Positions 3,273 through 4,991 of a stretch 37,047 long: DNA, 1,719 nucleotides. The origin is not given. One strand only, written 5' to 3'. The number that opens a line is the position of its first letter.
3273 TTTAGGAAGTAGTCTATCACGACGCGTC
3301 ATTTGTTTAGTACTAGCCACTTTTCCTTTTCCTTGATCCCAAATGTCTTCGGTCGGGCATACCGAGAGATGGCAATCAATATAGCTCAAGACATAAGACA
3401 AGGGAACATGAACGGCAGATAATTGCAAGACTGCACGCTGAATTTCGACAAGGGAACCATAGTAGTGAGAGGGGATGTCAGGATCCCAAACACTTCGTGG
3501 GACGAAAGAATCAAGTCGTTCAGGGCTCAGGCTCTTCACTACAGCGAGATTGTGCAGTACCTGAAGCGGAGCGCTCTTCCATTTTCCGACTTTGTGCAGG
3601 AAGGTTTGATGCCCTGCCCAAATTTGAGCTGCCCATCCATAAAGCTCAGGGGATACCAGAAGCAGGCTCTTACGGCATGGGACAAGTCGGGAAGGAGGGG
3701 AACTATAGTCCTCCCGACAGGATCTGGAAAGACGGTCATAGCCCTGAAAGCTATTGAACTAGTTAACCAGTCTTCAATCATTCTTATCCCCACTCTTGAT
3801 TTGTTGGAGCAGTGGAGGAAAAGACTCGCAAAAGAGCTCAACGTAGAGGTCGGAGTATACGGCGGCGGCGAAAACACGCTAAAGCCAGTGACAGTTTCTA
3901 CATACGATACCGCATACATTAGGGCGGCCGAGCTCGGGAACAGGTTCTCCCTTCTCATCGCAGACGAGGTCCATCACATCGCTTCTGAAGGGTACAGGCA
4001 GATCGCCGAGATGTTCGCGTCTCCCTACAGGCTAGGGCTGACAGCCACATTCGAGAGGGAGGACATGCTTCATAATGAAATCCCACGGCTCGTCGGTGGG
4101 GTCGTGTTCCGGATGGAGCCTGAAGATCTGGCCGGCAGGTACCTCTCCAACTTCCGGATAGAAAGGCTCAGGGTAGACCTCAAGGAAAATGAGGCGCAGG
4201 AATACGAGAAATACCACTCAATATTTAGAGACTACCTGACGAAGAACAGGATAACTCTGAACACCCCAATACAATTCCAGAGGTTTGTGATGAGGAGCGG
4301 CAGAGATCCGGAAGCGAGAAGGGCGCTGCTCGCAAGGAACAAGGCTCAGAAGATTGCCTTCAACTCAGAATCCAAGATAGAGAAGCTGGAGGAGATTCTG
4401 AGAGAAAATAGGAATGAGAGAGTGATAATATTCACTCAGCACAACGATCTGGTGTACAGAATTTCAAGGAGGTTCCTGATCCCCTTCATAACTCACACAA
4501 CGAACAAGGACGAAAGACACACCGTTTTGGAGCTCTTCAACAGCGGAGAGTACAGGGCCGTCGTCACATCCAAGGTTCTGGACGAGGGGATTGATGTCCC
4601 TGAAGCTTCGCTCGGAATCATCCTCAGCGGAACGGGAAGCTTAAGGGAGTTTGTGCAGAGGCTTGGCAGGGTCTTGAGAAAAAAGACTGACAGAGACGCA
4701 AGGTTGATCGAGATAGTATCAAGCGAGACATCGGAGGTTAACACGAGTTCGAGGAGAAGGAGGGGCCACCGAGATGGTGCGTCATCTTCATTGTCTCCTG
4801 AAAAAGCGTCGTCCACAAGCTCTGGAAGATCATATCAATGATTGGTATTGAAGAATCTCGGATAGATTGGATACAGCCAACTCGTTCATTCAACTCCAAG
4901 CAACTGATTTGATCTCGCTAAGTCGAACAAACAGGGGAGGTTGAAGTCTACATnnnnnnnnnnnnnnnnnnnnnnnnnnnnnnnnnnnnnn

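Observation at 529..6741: SWIM finger + protease-less BrxL-like AAA+ + XPB helicase + Bax1 nuclease in one co-directional cluster: candidate undescribed DNA-surveillance/defence system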

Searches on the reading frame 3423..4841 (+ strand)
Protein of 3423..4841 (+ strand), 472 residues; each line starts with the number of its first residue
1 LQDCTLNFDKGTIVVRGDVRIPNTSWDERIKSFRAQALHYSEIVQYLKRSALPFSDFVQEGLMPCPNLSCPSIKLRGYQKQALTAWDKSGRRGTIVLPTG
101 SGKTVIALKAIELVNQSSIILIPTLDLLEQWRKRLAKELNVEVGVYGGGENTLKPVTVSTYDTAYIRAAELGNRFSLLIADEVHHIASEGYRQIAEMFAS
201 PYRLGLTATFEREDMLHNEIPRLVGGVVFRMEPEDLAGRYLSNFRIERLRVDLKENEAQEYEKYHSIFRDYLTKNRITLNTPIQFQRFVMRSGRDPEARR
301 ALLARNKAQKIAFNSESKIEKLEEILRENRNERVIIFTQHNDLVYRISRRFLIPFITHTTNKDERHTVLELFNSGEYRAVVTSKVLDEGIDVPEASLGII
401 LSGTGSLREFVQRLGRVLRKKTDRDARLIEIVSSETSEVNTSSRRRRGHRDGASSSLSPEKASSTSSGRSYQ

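Call 3: search_protein_families(library=pfam, proteins=[window:3423-4841:+], max_evalue=0.01)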
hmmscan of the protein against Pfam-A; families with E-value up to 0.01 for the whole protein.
window:3423-4841:+ (472 aa): 8 families
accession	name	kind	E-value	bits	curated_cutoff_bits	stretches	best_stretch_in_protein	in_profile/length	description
PF04851.21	ResIII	-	1.3e-32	113.4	22.5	1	73-212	2-164/164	Type III restriction enzyme, res subunit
PF00271.37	Helicase_C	-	1.1e-19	71.2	23.5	1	318-420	2-109/110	Helicase conserved C-terminal domain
PF16203.11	ERCC3_RAD25_C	-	3.7e-18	66.2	27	1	327-447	56-183/248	ERCC3/RAD25/XPB C-terminal helicase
PF18458.6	XPB_DRD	-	6.1e-16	58.5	26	1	6-57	1-56/57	Xeroderma pigmentosum group B helicase damage recognition domain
PF00270.35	DEAD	-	2.4e-11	44.1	26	1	78-212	3-162/167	DEAD/DEAH box helicase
PF13307.12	Helicase_C_2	-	0.00024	21.6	25.3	0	312-397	15-85/170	Helicase C-terminal domain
PF13401.12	AAA_22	-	0.0015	19.2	27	0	95-197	10-107/130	AAA domain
PF22590.2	Cas3-like_C_2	-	0.0081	16.9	27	0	361-421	44-105/106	CRISPR-associated nuclease/helicase Cas3, C-terminal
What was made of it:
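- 3423..4841 (+): Archaeal XPB helicase (472 aa), with the damage-recognition domain, motif I PTGSGKT, DEVHH and the RED motif. Pfam XPB_DRD, ResIII, ERCC3_RAD25_C (call 3).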

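Call 4: search_protein_families(library=ncbifam, proteins=[window:3423-4841:+], max_evalue=0.01)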
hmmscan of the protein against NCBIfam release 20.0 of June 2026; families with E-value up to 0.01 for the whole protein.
window:3423-4841:+ (472 aa): 30 families (the best 25 are shown)
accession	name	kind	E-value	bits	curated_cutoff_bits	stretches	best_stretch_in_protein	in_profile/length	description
NF045503.1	repair_heli_XPB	equivalog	6.9e-59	199.8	610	2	72-263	181-389/548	DNA repair helicase XPB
TIGR04095.1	dnd_restrict_1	equivalog_domain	7.3e-39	134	600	2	167-425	126-388/451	DNA phosphorothioation system restriction enzyme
TIGR00603.1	rad25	subfamily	5.1e-29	101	328.7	2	327-447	494-621/734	DNA repair helicase rad25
NF010337.0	PRK13766.1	equivalog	1.2e-19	69.9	610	2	295-425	330-473/781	Hef nuclease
NF053632.1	heli_RadD_YejH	equivalog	1.1e-16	60.3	720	2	74-209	2-150/573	DNA repair helicase RadD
NF046051.1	restrict_EcoAI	equivalog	5.1e-09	35.1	550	1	175-432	275-526/768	EcoAI/FtnUII family type I restriction enzme subunit R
TIGR01587.1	cas3_core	equivalog_domain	6e-08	32.2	102.45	1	362-432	263-335/358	CRISPR-associated helicase Cas3'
TIGR04121.1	DEXH_lig_assoc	equivalog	4.5e-07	28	850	1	359-428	285-353/804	ligase-associated DNA damage response DEXH box helicase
NF010338.0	PRK13767.1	equivalog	7.2e-07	27.8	849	1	361-417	326-382/877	ATP-dependent helicase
NF003673.1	PRK05298.1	equivalog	8e-07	27.8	743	1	329-447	441-569/653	excinuclease ABC subunit UvrB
NF002340.1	PRK01297.1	equivalog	1.1e-06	27.7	564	1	313-422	231-345/372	ATP-dependent RNA helicase RhlB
NF004066.1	PRK05580.1-3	equivalog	1.8e-06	26.6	813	1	74-146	252-330/788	primosomal protein N'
NF008170.0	PRK10917.2-4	equivalog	3.5e-06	25.2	975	1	339-431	634-727/826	ATP-dependent DNA helicase RecG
TIGR00643.1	recG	equivalog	4.5e-06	25.6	659.4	1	353-423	485-556/629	ATP-dependent DNA helicase RecG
TIGR00631.1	uvrb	equivalog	2.3e-05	22.8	750.1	1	327-447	439-569/658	excinuclease ABC subunit UvrB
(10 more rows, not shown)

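Call 5: search_protein_families(library=padloc, proteins=[window:3423-4841:+], max_evalue=0.01)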
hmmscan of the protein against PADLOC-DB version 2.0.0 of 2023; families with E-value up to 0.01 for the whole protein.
window:3423-4841:+ (472 aa): 33 families (the best 25 are shown)
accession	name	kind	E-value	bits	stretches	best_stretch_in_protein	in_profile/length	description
PDLC02707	PbeA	-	7.1e-57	191.4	1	71-425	249-622/672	PbeA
PDLC02704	PbeA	-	6.3e-47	158.4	2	175-432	384-644/682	PbeA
PDLC02706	PbeA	-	1.1e-34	118.1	2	175-429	396-668/722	PbeA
PDLC02705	PbeA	-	5.2e-24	82.4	1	177-424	377-624/691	PbeA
PDLC02703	PbeA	-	1.5e-18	64.8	2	176-438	368-620/626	PbeA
PDLC03658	mREase_IV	-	2e-12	43.7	2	362-425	487-550/953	Type IV methyl-directed restriction enzyme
PDLC03659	mREase_IV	-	4e-10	36.2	2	145-217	304-378/945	Type IV methyl-directed restriction enzyme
PDLC00938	Cas3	-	1.6e-08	32.2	1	362-432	263-335/358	CRISPR-associated helicase Cas3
PDLC01252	Cas3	-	1.4e-07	29.2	1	366-428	239-295/324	CAS-I; effector_G3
PDLC01439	typeIV_DinG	-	2e-07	28.1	1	307-398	383-475/575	CAS-IV-A; associated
PDLC03597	REase_MTase_IIG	-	1.2e-06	24.4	1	376-426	551-601/1646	Type IIG restriction enzyme-methyltransferase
PDLC01089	C3a193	-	2.8e-06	24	1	357-422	519-584/983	poss. alt. Cas3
PDLC03047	REase_I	-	1e-05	21.5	1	74-211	343-492/1107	Type I restriction enzyme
PDLC03051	REase_MTase_I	-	2.7e-05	19.5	1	376-429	556-609/1591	Type I restriction enzyme-methyltransferase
PDLC04987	PDC-S28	-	2.9e-05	20.6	1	79-149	41-116/846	-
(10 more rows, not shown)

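Call 67: search_solved_structures(query=window:3423-4841:+, max_evalue=1e-10, show_alignments=1)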
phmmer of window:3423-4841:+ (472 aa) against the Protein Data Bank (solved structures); distinct sequences matched with E-value up to 1e-10: 17.
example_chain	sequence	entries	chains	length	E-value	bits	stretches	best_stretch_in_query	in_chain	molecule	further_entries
6p66_A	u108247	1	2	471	7.4e-135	453.7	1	6-449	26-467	DNA repair protein RAD25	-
2fwr_A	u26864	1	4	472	7.5e-135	453.7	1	6-449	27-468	DNA repair protein RAD25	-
6p4f_A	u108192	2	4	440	8.3e-128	430.5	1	7-446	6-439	DNA-dependent ATPase XPBII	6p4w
5tnu_A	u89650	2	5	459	9.4e-128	430.3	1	8-446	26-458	DNA-dependent ATPase XPBII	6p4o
2fzl_A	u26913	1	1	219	6.8e-58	200.1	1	238-433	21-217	DNA repair protein RAD25, XPB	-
2fz4_A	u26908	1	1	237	9.8e-58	199.6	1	6-217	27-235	DNA repair protein RAD25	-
5fmf_1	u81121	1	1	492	1.2e-25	93.8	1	70-237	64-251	DNA REPAIR HELICASE RAD25, SSL2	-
5sva_Z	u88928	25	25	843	1.1e-24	90.6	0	70-245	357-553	DNA repair helicase RAD25 | General transcription and DNA repair factor IIH helicase subunit XPB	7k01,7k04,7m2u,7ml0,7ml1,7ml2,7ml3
5oqj_7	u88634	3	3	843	1.5e-23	86.9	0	327-446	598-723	DNA repair helicase RAD25 | General transcription and DNA repair factor IIH helicase subunit XPB | General transcription and DNA repair factor IIH helicase subu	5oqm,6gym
5of4_A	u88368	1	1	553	2.9e-23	86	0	326-448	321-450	TFIIH basal transcription factor complex helicase XPB subunit,XPB,TFIIH basal transcriptio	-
6nmi_A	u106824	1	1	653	4.9e-23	85.2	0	326-449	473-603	General transcription and DNA repair factor IIH helicase subunit XPB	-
8bvw_0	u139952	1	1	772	7.3e-23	84.7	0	326-448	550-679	General transcription and DNA repair factor IIH helicase subunit XPB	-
29vf_0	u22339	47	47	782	7.7e-23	84.6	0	326-448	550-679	General transcription and DNA repair factor IIH helicase subunit XPB | TFIIH basal transcription factor complex helicase XPB subunit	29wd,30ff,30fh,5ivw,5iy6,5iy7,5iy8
28jm_A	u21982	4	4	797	8.3e-23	84.5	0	326-448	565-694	General transcription and DNA repair factor IIH helicase subunit XPB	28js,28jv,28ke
8ebt_A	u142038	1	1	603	9e-23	84.4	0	326-449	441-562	General transcription and DNA repair factor IIH helicase subunit XPB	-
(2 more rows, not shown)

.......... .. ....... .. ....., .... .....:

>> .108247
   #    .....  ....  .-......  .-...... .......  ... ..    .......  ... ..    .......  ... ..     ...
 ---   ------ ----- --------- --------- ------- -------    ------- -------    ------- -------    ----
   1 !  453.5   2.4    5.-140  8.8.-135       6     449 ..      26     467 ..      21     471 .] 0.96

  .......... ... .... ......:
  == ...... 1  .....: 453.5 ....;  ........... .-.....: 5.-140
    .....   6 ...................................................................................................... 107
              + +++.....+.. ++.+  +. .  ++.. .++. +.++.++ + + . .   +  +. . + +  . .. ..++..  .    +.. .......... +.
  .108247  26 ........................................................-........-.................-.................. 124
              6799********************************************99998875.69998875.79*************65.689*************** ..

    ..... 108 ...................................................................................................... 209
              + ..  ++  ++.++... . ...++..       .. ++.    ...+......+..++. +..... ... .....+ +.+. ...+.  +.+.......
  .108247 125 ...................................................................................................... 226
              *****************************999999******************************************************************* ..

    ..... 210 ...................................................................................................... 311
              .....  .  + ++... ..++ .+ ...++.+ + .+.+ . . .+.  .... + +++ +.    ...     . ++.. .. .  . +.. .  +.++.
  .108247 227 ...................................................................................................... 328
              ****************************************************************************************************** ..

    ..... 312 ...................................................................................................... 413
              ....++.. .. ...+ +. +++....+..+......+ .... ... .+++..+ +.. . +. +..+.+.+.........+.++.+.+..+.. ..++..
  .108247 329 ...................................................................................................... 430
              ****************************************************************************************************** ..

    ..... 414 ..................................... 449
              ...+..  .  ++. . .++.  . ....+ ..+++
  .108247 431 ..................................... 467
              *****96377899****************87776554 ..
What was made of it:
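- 3423..4841 (+): Full-length alignment to AfXPB 6P66_A, E=7e-135 (call 67).
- Checked: It aligns over its full length to A. fulgidus XPB, 6P66_A, E=7e-135 (call 67).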
